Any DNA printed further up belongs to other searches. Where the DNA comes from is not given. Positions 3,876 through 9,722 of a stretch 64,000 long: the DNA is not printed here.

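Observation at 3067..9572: Pseudopilin-like gene paired with a ~1850-aa secreted protein: possible pseudopilus-associated adhesin or substrate-capture module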

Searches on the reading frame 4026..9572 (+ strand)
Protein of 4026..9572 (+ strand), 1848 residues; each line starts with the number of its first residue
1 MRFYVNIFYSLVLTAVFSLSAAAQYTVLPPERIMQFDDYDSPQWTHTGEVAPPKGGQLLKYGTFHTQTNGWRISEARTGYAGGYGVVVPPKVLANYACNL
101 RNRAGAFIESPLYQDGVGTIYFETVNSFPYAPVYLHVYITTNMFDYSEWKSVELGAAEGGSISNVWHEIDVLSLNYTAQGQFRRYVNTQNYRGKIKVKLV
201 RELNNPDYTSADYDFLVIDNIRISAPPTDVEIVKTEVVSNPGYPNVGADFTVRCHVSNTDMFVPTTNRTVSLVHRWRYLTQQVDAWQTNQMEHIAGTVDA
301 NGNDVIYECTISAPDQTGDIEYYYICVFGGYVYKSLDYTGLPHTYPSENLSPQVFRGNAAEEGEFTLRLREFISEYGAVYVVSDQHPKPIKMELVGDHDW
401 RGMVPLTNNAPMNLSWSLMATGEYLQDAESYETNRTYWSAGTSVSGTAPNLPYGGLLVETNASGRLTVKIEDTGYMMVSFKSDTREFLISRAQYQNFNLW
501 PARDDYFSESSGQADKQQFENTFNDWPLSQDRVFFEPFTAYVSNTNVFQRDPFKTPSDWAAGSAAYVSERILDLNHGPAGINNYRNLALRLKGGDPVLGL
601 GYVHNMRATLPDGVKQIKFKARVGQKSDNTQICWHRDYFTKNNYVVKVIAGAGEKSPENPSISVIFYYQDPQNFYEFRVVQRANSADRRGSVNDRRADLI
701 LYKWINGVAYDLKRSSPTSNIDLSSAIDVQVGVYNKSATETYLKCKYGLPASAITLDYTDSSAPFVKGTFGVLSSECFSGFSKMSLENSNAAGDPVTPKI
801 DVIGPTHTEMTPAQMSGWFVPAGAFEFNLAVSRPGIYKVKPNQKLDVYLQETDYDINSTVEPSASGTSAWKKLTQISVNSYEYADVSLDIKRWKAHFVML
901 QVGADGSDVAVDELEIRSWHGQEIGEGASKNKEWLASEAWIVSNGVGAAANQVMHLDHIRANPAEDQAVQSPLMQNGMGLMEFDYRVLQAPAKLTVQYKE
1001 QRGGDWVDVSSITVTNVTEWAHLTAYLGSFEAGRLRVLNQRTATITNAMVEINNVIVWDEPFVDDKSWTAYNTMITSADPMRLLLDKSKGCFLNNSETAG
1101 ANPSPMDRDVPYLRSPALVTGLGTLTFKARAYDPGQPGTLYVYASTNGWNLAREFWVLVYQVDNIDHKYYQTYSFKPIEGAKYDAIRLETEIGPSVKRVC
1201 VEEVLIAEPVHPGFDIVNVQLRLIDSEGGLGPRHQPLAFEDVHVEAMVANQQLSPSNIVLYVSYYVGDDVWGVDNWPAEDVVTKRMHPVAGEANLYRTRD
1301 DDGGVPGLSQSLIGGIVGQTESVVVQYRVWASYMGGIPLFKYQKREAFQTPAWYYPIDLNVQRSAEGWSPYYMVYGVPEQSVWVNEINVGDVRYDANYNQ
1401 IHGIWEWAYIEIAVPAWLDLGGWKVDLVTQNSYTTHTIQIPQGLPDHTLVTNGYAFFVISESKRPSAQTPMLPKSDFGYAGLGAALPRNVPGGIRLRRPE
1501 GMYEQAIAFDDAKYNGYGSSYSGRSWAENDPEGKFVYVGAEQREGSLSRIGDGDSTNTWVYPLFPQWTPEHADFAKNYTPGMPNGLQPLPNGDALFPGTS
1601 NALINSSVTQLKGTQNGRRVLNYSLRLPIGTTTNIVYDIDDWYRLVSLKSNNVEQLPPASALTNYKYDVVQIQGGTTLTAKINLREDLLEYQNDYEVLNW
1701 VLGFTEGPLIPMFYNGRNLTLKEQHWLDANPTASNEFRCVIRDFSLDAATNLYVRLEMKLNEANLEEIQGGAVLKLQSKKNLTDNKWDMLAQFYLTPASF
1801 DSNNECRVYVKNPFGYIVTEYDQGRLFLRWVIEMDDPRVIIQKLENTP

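Call 6: search_protein_families(library=pfam, proteins=[window:4026-9572:+], max_evalue=0.1)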
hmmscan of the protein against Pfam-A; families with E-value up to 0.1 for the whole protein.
window:4026-9572:+ (1848 aa): 1 family
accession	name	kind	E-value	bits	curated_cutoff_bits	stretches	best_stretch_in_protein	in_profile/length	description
PF22753.2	Ape1_N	-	0.019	15.8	27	1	429-502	17-96/114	Peptidoglycan O-acetylesterase, N-terminal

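Call 7: search_protein_families(library=ncbifam, proteins=[window:4026-9572:+], max_evalue=0.1)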
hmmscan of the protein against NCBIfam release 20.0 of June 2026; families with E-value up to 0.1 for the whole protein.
window:4026-9572:+ (1848 aa): 0 families

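Call 10: find_homologous_proteins(query=window:4026-9572:+, region=1-1848)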
Query window:4026-9572:+, residues 1-1848 (1848 aa): 65 proteins with E <= 0.001 among 7585 candidates.
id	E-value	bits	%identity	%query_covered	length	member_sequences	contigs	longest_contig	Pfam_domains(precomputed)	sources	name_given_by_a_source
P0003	0.0e+0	4344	100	100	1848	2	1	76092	-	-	-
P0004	0.0e+0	3798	81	99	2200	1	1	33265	-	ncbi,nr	ncbi:MAG: hypothetical protein PHO37_10945 [Kiritimatiellae bacterium]|nr:hypothetical protein [Kiri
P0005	0.0e+0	2977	64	99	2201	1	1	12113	-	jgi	-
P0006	0.0e+0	2715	60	99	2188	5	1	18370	-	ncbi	-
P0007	0.0e+0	2632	59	99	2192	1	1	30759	-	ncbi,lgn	-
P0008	0.0e+0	2609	59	99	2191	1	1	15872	-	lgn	-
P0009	0.0e+0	2512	56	99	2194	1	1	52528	-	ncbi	ncbi:MAG: hypothetical protein R6V06_08345 [Kiritimatiellia bacterium]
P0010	0.0e+0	2460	55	99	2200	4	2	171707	-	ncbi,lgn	-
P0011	0.0e+0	2416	56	99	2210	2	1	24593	-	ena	-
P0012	0.0e+0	1955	61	64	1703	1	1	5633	-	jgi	-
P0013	0.0e+0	1925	53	48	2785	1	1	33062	PF18998.7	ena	-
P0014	0.0e+0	1897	50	50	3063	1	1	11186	PF18998.7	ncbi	-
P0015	0.0e+0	1883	46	99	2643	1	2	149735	PF18998.7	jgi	jgi:hypothetical protein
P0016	0.0e+0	1874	46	99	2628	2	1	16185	PF18998.7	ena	-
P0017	0.0e+0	1827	52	64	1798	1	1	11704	-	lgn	-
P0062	8.8e-250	850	32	99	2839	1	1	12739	PF09479.17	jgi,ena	-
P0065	2.4e-77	279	26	93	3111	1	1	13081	PF22073.3,PF15780.12,PF07610.18,PF22067.3,PF24507.2,PF12371.15,PF22544.3,PF18911.7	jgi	jgi:hypothetical protein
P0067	4.0e-37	145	24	77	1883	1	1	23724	-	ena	-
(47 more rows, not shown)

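Call 15: find_related_loci(query=A1, collection=genome_contigs, flank=8000)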
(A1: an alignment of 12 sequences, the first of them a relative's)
Query A1 (1848 aa) in genome_contigs; peptide patterns used: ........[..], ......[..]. (x = any residue, [..] = any of these).
97 stretches matched a pattern; 29 encode a relative of the query (tblastn E <= 1e-3); 29 distinct loci.
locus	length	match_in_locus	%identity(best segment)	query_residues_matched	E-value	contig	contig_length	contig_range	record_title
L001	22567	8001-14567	56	1-1846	0e+0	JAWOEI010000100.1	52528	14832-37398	MAG: Kiritimatiellia bacterium isolate BLK5-3.bin.166 k191_2537663, whole genome shotgun sequence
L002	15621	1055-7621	54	11-1848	0e+0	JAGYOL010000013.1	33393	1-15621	MAG: Kiritimatiellae bacterium isolate M55B167 13, whole genome shotgun sequence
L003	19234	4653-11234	81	1-1844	0e+0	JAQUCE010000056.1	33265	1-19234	MAG: Kiritimatiellae bacterium isolate STCSWMC_123 NODE_2799_length_33265_cov_5.432947_ST_CSWMC, whole genome shotgun se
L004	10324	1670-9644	47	8-1846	0e+0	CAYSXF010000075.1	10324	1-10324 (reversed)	MAG TPA_asm: uncultured Lentisphaeraceae bacterium isolate binchicken_co2_384 genome assembly, contig: NODE_5275_length_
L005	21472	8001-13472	45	1-1848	0e+0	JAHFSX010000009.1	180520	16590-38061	MAG: Verrucomicrobia bacterium isolate nzgw607 NODE_36_length_180521_cov_5.587239, whole genome shotgun sequence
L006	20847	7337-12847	46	26-1844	0e+0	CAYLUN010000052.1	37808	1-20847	MAG TPA_asm: uncultured Lentisphaeraceae bacterium isolate SRP272421_co4_436 genome assembly, contig: NODE_1935_length_3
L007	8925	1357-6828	44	11-1846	0e+0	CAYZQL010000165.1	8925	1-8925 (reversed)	MAG TPA_asm: uncultured Lentisphaeraceae bacterium isolate SRP192927_co1_1047 genome assembly, contig: NODE_19930_length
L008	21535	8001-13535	42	7-1847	0e+0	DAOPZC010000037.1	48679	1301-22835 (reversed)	MAG TPA_asm: Kiritimatiellia bacterium isolate AMR_MDS_1298 NODE_583_length_48679_cov_17.857786, whole genome shotgun se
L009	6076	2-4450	42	338-1848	0e+0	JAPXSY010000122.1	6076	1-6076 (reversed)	MAG: Kiritimatiellia bacterium isolate binned_ad_9.220 NODE_20556_length_6076_cov_3.260380, whole genome shotgun sequenc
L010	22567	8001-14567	55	11-1848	0e+0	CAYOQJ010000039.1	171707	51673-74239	MAG TPA_asm: uncultured Lentisphaeraceae bacterium isolate SRP067234_co1_252 genome assembly, contig: k99_219123, whole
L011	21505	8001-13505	43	1-1847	0e+0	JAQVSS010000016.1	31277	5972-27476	MAG: Kiritimatiellae bacterium isolate STF1_28 NODE_3055_length_31277_cov_4.290048_Sandtown_F1, whole genome shotgun seq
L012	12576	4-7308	44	11-1848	0e+0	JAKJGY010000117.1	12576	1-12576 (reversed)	MAG: Verrucomicrobia bacterium isolate UR.bin231 UR_contig_14121, whole genome shotgun sequence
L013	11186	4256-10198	50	11-1848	0e+0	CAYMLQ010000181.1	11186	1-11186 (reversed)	MAG TPA_asm: uncultured Lentisphaeraceae bacterium isolate SRP272421_co3_474 genome assembly, contig: NODE_17694_length_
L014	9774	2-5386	49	182-1848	0e+0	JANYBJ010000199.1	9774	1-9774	MAG: bacterium isolate GL140_5_metabat_74_sub GL140_5_k141_2872752, whole genome shotgun sequence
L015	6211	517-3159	48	948-1848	0e+0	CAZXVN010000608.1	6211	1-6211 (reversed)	MAG TPA_asm: uncultured Lentisphaeraceae bacterium isolate binchicken_co18_76 genome assembly, contig: k141_4376982, who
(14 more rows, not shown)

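Call 24: search_solved_structures(query=A1, max_evalue=10, show_alignments=2)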
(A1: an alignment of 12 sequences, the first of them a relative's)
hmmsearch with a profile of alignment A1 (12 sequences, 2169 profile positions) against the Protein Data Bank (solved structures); distinct sequences matched with E-value up to 10: 2.
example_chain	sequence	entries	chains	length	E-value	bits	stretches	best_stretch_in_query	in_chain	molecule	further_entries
3sqg_B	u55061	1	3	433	1.8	8.6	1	1379-1409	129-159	Methyl-coenzyme M reductase, beta subunit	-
8c12_AAA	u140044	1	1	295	3.2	7.7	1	1596-1636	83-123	Serine/threonine-protein kinase PAK 5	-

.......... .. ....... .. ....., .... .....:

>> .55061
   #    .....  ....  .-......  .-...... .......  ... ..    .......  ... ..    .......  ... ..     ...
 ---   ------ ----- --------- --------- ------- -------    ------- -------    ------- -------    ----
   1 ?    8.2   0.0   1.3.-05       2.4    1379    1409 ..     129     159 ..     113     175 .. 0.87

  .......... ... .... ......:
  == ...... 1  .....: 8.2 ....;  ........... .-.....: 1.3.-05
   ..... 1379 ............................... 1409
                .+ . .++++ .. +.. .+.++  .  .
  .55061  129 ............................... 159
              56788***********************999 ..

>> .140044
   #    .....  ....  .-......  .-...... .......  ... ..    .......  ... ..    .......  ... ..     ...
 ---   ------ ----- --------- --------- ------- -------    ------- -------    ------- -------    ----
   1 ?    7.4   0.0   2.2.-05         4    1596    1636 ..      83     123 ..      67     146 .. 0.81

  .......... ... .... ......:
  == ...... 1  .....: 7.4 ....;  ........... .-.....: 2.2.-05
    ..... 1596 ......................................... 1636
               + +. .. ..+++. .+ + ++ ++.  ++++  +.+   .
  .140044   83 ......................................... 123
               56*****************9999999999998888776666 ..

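Call 53: search_protein_families(library=pfam, alignment_id=A1, max_evalue=0.05)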
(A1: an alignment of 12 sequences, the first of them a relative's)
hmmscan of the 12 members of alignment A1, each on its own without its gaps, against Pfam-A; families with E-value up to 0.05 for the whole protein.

A. member 1, P0003 (1848 aa): 1 family
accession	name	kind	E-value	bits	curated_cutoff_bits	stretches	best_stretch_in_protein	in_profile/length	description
PF22753.2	Ape1_N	-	0.019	15.8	27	0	429-502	17-96/114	Peptidoglycan O-acetylesterase, N-terminal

B. families by the number of members that match (of 12 scanned): 6 families
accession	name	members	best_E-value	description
PF18998.6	Flg_new_2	2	5.5e-58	Divergent InlB B-repeat domain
PF09479.16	Flg_new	1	3.5e-36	Listeria-Bacteroides repeat domain (List_Bact_rpt)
PF08329.16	ChitinaseA_N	1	2.9e-08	Chitinase A, N-terminal domain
PF07581.17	Glug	1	0.0001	The GLUG motif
PF01729.25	QRPTase_C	1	0.0068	Quinolinate phosphoribosyl transferase, C-terminal domain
PF22753.2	Ape1_N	1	0.019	Peptidoglycan O-acetylesterase, N-terminal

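Call 61: find_encoding_contigs(protein=P0065, flank=6000, max_places=2)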
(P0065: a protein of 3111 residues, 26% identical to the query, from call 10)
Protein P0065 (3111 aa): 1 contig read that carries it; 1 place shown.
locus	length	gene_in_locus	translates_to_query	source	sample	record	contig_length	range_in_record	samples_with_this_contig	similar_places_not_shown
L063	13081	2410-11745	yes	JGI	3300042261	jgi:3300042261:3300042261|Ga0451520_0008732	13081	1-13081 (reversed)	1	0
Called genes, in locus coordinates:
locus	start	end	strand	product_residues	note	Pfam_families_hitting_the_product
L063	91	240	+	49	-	-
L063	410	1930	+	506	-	PF00919:UPF0004, PF04055:Radical_SAM, PF18693:TRAM_2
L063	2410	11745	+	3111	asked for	PF07610:DUF1573 (faint), PF12371:TMEM131_like_N (faint), PF22067:Cep192_D3 (faint), PF22073:Cep192_D4 (faint), PF22544:HYDIN_VesB_CFA65-like_Ig (faint), PF24507:Ig_CFAP65_4th (faint), PF18911:PKD_4 (faint), PF15780:ASH (weak)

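Call 62: find_encoding_contigs(protein=P0067, flank=6000, max_places=2)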
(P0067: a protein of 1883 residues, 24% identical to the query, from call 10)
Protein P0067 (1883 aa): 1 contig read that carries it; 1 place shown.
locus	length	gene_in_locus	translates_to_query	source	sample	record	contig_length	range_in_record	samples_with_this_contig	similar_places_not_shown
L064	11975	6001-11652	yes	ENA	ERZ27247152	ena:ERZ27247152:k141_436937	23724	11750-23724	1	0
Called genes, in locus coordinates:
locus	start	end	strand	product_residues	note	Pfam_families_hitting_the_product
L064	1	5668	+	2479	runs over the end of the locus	PF21722:Gly_rich_2, PF18676:MBG_2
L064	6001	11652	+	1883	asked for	-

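Call 63: find_encoding_contigs(protein=P0062, flank=6000, max_places=2)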
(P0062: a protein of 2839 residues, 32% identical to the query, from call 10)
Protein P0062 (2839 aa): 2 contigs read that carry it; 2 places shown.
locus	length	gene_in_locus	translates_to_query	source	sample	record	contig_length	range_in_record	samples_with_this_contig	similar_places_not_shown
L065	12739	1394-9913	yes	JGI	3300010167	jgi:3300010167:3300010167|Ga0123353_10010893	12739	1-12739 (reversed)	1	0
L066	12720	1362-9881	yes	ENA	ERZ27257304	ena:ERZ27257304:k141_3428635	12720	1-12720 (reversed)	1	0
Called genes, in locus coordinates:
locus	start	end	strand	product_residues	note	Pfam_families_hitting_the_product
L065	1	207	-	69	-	?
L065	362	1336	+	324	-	PF07963:N_methyl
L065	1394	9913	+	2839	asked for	PF09479:Flg_new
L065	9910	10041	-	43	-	-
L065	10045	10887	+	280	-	PF00005:ABC_tran, PF02463:SMC_N (faint), PF13191:AAA_16 (faint), PF13401:AAA_22 (faint), PF08352:oligo_HPY (weak)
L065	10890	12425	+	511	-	PF13541:ChlI, PF00493:MCM (faint), PF01078:Mg_chelatase, PF07728:AAA_5, PF13335:Mg_chelatase_C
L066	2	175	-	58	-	?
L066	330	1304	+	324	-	PF07963:N_methyl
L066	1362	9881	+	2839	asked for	PF09479:Flg_new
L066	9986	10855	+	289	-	PF00005:ABC_tran, PF02463:SMC_N (faint), PF13401:AAA_22 (faint), PF08352:oligo_HPY (weak)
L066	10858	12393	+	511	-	PF13541:ChlI, PF00493:MCM (faint), PF01078:Mg_chelatase, PF07728:AAA_5, PF13335:Mg_chelatase_C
